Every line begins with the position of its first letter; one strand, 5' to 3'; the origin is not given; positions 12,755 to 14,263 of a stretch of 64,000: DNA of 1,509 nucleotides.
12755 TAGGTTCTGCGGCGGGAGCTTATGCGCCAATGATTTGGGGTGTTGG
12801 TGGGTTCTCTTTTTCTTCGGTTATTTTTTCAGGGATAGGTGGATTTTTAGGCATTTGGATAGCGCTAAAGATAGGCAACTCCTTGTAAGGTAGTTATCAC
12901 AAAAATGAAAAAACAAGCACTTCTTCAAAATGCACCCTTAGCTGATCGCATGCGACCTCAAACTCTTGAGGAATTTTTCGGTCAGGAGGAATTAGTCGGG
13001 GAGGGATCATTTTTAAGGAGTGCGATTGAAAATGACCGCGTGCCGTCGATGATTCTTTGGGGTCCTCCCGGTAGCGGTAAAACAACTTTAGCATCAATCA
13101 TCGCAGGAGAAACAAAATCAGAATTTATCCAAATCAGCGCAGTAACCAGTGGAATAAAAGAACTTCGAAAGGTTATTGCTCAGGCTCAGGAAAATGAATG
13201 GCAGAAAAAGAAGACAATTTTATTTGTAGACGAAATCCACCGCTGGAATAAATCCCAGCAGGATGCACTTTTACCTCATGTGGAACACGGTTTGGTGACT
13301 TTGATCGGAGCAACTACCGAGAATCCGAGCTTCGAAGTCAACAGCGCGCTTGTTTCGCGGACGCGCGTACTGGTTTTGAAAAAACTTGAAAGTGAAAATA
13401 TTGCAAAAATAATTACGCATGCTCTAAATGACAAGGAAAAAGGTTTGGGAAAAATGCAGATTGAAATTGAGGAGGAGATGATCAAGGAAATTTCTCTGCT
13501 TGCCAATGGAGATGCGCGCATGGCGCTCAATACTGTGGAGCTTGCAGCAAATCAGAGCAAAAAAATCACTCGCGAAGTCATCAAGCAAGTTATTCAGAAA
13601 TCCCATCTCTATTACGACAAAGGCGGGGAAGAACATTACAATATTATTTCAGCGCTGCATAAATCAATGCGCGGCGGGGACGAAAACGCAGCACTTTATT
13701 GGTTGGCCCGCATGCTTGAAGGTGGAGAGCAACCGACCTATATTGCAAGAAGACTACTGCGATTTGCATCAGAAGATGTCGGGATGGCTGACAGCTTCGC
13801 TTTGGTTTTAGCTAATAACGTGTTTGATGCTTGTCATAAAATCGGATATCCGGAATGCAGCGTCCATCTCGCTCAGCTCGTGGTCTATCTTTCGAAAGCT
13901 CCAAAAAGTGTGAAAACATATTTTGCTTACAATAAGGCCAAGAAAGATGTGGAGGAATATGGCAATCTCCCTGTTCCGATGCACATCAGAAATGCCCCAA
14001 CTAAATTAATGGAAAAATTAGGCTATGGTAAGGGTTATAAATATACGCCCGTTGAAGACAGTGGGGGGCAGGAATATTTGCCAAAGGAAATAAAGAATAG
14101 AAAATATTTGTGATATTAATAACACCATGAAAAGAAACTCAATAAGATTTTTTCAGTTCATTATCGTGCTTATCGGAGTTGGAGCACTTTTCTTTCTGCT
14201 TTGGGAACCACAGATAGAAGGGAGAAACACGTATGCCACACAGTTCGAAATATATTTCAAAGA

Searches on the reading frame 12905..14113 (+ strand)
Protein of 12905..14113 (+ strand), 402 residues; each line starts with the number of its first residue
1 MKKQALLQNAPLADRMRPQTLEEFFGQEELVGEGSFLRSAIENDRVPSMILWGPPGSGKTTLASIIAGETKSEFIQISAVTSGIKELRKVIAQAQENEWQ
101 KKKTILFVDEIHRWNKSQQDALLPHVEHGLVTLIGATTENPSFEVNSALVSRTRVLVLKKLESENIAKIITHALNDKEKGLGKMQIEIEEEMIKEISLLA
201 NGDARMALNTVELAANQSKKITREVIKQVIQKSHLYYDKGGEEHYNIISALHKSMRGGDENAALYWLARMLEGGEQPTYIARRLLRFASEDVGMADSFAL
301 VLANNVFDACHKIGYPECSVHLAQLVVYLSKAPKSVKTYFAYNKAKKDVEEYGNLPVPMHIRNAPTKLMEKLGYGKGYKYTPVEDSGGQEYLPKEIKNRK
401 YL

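Call 76: search_protein_families(library=pfam, proteins=[window:12905-14113:+], max_evalue=0.00001)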
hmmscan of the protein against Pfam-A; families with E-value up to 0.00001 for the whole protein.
window:12905-14113:+ (402 aa): 7 families
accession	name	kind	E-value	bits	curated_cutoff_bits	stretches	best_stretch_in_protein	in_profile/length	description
PF12002.13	MgsA_C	-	1.5e-55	188.1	27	1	257-401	1-147/167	MgsA AAA+ ATPase C terminal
PF16193.11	AAA_assoc_2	-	1.6e-26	92.8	34.3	1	183-256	2-81/81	AAA C-terminal domain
PF00004.35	AAA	-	4.1e-18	66.5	21.2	1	49-155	1-125/131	ATPase family associated with various cellular activities (AAA)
PF05496.18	RuvB_N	-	5e-16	59.3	27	1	16-134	1-116/159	Holliday junction DNA helicase RuvB P-loop domain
PF20720.3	nSTAND3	-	1.3e-06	28.6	27.2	1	49-169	20-128/155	Novel STAND NTPase 3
PF07728.20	AAA_5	-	2.4e-06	28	22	0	49-132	2-96/139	AAA domain (dynein-related subfamily)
PF13173.12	AAA_14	-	6.5e-06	26.6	27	0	49-158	5-120/129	AAA domain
